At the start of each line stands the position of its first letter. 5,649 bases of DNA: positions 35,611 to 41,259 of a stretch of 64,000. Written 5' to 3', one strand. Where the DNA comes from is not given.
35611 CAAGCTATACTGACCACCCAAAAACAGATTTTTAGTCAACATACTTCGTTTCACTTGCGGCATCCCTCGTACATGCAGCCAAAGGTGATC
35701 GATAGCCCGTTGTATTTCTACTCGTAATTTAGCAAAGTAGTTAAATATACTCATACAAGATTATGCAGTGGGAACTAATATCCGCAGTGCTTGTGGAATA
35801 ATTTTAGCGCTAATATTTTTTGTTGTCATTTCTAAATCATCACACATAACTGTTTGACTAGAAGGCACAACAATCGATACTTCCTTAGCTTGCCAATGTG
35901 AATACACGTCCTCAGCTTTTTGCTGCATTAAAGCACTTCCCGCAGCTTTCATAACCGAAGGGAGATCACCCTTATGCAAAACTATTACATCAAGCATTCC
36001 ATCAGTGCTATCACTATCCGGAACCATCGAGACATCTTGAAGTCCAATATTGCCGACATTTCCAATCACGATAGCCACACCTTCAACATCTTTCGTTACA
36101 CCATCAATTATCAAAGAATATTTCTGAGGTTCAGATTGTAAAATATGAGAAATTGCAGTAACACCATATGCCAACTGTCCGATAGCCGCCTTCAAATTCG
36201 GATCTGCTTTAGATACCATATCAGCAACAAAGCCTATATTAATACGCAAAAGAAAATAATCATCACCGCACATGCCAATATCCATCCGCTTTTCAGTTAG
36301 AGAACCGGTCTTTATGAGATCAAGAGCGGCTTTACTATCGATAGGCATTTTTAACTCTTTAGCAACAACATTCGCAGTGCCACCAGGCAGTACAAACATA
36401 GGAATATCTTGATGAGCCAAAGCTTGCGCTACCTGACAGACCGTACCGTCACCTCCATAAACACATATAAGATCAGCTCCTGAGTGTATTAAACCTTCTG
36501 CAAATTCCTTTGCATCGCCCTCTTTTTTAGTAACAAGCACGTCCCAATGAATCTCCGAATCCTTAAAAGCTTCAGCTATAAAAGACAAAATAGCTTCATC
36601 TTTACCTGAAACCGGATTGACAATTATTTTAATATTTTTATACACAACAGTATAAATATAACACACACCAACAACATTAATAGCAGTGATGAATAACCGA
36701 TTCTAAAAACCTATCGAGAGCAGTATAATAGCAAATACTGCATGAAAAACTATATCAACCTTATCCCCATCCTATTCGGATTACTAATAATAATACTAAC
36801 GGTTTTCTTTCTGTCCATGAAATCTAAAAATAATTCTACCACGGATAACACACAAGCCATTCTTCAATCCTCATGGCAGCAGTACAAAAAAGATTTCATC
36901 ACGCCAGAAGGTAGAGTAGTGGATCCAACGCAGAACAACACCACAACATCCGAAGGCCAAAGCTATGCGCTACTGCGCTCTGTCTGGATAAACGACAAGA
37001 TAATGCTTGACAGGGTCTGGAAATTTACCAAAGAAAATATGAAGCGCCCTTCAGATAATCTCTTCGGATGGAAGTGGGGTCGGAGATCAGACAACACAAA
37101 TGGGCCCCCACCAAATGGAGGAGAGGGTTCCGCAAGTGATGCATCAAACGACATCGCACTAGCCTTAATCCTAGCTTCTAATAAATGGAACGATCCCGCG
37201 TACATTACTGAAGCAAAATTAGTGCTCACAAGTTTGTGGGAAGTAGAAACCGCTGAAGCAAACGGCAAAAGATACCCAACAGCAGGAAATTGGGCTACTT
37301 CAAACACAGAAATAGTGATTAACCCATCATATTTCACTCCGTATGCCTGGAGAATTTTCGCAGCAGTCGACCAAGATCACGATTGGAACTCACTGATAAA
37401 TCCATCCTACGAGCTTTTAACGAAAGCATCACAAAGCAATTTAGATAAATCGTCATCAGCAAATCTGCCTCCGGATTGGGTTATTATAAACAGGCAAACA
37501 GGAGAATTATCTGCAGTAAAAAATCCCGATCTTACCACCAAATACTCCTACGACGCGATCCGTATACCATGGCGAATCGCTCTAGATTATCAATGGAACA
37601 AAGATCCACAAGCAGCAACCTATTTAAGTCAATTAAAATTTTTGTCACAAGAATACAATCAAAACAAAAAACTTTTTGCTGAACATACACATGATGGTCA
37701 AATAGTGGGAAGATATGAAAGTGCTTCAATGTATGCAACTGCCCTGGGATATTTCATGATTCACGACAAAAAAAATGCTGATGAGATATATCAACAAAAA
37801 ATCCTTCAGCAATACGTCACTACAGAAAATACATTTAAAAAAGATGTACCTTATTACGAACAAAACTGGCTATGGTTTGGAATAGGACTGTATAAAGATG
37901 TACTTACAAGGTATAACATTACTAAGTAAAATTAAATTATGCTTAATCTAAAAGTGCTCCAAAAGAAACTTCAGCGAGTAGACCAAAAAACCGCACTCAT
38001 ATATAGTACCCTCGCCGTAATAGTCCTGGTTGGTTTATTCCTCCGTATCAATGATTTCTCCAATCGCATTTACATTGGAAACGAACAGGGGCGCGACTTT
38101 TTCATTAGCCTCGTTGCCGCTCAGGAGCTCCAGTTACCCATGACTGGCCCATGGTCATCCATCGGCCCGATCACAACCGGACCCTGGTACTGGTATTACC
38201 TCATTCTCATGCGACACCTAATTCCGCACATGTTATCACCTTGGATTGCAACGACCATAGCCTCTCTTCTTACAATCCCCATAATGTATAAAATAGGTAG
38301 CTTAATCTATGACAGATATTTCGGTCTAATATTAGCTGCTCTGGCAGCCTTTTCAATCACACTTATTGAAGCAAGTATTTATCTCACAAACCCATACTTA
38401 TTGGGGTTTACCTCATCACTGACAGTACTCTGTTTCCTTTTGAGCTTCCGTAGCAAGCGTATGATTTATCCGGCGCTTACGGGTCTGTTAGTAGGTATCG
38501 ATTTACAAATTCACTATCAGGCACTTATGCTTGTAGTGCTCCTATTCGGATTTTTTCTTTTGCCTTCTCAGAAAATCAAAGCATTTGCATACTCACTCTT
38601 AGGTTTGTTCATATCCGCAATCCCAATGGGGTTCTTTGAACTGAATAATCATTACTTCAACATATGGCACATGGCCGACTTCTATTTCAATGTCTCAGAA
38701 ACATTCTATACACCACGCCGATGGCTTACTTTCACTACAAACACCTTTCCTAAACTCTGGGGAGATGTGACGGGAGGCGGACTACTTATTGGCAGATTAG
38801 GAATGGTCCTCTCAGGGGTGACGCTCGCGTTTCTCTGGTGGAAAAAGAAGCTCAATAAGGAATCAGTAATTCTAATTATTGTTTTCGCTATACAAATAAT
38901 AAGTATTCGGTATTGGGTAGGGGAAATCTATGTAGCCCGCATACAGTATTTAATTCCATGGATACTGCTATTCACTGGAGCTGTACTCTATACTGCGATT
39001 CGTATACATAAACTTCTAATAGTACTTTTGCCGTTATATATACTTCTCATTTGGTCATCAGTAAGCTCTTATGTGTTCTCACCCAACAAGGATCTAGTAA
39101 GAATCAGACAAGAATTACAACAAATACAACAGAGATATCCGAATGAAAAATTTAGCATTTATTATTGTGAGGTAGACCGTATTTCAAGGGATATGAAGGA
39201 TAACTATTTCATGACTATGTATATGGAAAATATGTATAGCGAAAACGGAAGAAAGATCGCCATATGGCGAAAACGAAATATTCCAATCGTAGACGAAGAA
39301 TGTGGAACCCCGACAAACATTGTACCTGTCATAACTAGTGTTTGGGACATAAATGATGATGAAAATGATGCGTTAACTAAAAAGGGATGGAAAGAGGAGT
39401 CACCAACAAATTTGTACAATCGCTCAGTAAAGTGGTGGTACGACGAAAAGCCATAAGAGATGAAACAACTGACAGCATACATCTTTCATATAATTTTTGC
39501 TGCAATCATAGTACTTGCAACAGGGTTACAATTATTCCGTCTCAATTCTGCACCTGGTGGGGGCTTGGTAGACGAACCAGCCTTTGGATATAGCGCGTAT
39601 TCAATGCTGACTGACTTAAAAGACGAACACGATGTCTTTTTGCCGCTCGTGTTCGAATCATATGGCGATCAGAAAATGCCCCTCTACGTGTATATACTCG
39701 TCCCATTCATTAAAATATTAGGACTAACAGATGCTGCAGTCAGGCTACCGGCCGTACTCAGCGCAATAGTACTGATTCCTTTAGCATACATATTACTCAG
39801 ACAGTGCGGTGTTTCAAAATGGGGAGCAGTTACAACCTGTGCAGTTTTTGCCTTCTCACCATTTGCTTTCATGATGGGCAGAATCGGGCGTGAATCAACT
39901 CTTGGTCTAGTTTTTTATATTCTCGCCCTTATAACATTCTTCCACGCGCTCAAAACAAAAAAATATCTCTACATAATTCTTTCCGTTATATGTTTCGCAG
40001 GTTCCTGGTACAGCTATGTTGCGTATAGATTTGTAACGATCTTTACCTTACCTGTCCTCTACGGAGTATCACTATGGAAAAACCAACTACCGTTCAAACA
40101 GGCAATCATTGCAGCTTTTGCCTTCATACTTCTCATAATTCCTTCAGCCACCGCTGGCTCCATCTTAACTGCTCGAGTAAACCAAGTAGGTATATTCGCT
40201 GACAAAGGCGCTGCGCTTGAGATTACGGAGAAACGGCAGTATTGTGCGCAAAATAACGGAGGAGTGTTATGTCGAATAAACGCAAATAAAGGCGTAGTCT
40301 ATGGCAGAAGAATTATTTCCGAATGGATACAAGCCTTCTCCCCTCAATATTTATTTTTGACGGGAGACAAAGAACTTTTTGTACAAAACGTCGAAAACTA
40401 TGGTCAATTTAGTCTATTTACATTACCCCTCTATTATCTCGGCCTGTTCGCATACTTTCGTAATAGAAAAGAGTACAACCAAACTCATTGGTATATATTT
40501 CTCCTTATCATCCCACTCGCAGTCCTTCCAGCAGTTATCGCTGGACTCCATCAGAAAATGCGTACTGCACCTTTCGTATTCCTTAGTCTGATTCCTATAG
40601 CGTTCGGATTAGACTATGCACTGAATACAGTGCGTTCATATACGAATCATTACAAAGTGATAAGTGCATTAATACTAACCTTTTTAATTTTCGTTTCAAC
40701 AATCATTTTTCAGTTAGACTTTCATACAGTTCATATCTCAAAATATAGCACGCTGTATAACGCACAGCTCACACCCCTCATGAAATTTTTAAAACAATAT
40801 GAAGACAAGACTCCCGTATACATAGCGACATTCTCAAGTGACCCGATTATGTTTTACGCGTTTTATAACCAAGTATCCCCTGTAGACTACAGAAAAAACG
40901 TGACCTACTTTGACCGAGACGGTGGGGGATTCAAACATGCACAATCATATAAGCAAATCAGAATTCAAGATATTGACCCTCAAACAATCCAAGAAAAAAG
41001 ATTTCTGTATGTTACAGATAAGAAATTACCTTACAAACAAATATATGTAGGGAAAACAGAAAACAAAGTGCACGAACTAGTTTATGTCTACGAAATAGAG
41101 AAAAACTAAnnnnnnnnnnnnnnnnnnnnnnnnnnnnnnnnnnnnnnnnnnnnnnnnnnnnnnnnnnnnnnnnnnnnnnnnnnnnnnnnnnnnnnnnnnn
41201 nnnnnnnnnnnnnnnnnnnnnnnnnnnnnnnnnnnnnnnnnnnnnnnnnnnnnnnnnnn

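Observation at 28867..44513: Array of seven GT-C-type polytopic glycosyltransferase genes (five GT39/PMT_2 paralogs, one decayed, plus two related membrane proteins) immediately downstream of the surface-protein island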

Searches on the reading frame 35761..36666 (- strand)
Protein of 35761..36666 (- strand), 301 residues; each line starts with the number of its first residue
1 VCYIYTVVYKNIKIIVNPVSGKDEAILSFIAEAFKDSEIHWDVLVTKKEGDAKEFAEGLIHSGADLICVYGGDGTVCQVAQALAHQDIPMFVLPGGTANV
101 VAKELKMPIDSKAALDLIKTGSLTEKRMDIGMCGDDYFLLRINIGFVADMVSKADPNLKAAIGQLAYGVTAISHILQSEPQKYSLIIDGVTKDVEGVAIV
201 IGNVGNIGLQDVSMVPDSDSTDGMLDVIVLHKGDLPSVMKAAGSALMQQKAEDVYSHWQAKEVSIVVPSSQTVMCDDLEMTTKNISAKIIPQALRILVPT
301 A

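Call 5: search_protein_families(library=pfam, proteins=[window:35761-36666:-], max_evalue=0.01)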
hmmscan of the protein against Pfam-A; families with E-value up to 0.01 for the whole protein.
window:35761-36666:- (301 aa): 3 families
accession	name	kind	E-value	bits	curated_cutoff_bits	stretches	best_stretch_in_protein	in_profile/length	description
PF00781.29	DAGK_cat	-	7.1e-25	87.5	23.6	1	12-125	2-119/125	Diacylglycerol kinase catalytic domain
PF19279.4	YegS_C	-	3.1e-16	59.9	27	1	151-297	11-157/158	YegS C-terminal NAD kinase beta sandwich-like domain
PF01513.26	NAD_kinase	-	1.5e-06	29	25.5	1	46-99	59-108/130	ATP-NAD kinase N-terminal domain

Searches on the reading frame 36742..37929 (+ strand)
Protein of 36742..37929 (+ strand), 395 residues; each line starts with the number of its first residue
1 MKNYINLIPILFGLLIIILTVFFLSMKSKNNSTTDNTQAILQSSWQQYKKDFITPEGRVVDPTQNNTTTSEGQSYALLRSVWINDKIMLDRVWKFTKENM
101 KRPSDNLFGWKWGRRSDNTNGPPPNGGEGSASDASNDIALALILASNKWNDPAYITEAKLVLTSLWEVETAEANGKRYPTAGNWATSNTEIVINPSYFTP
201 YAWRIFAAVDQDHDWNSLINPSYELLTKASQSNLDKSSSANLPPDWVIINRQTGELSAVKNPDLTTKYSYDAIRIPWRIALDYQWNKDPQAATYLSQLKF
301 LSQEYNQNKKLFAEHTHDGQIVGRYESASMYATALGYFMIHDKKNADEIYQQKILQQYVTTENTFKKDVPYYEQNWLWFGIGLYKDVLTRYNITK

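Call 4: search_protein_families(library=pfam, proteins=[window:36742-37929:+], max_evalue=0.01)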
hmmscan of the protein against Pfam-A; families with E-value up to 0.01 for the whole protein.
window:36742-37929:+ (395 aa): 1 family
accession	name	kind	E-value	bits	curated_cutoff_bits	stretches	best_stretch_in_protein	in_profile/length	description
PF01270.23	Glyco_hydro_8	-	4.7e-51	174.3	24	1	33-313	23-280/341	Glycosyl hydrolases family 8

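Call 81: search_protein_families(library=ncbifam, proteins=[window:36742-37929:+], max_evalue=0.001)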
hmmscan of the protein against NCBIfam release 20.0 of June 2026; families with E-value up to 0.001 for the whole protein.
window:36742-37929:+ (395 aa): 1 family
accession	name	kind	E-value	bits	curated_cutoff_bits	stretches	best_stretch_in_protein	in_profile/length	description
NF008305.0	PRK11097.1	equivalog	9.7e-43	146.4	299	1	40-386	24-356/378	cellulose synthase complex periplasmic endoglucanase BcsZ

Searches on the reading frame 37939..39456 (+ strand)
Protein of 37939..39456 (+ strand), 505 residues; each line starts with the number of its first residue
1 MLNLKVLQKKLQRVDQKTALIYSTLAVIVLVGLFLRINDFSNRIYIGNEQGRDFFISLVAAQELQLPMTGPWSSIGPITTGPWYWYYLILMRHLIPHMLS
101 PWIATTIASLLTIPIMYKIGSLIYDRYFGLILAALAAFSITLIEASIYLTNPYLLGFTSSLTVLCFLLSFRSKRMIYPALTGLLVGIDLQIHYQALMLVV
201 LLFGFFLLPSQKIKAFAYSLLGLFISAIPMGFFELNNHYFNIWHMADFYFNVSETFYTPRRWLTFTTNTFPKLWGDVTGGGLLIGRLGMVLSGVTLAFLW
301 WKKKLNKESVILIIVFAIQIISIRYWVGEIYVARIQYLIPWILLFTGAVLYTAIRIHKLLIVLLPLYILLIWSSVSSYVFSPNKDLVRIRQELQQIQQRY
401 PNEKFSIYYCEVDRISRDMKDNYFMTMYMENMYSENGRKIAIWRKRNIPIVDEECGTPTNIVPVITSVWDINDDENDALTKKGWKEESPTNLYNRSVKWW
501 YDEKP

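Call 4: search_protein_families(library=pfam, proteins=[window:37939-39456:+], max_evalue=0.01)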
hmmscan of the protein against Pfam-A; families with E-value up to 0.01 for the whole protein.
window:37939-39456:+ (505 aa): 1 family
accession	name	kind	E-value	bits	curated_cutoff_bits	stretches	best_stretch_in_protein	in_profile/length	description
PF13231.12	PMT_2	-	0.00018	22.2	26.1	1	98-225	21-149/160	Dolichyl-phosphate-mannose-protein mannosyltransferase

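Call 9: search_protein_families(library=ncbifam, proteins=[window:37939-39456:+], max_evalue=0.01)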
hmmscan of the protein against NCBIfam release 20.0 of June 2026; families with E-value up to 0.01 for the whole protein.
window:37939-39456:+ (505 aa): 0 families

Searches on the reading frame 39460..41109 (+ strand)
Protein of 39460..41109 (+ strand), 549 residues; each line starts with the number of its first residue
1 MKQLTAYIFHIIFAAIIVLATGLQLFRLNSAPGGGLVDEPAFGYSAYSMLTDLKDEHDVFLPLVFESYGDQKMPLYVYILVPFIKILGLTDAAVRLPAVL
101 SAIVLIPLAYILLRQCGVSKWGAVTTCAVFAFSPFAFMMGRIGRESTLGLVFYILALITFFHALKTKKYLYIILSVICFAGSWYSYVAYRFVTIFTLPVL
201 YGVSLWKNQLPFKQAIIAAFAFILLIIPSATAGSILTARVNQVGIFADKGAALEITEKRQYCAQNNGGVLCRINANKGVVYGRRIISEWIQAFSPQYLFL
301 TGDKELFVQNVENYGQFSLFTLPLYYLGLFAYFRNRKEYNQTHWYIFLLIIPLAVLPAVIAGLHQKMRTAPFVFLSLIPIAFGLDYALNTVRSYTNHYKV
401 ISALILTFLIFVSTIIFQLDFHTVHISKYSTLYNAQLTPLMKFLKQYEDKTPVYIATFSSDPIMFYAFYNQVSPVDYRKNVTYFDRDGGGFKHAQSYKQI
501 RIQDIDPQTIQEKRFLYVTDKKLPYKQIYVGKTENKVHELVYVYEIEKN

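Call 4: search_protein_families(library=pfam, proteins=[window:39460-41109:+], max_evalue=0.01)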
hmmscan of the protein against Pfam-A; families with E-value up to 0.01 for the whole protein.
window:39460-41109:+ (549 aa): 1 family
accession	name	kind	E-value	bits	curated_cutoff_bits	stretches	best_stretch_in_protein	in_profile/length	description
PF13231.12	PMT_2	-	7.7e-08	33.1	26.1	1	74-223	4-154/160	Dolichyl-phosphate-mannose-protein mannosyltransferase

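Call 9: search_protein_families(library=ncbifam, proteins=[window:39460-41109:+], max_evalue=0.01)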
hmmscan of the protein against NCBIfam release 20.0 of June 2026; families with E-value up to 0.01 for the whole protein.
window:39460-41109:+ (549 aa): 1 family
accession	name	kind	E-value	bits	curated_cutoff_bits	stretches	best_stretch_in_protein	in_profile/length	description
TIGR03663.1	TIGR03663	subfamily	1.5e-08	34.1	126.25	1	74-206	53-183/435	flippase activity-associated protein Agl23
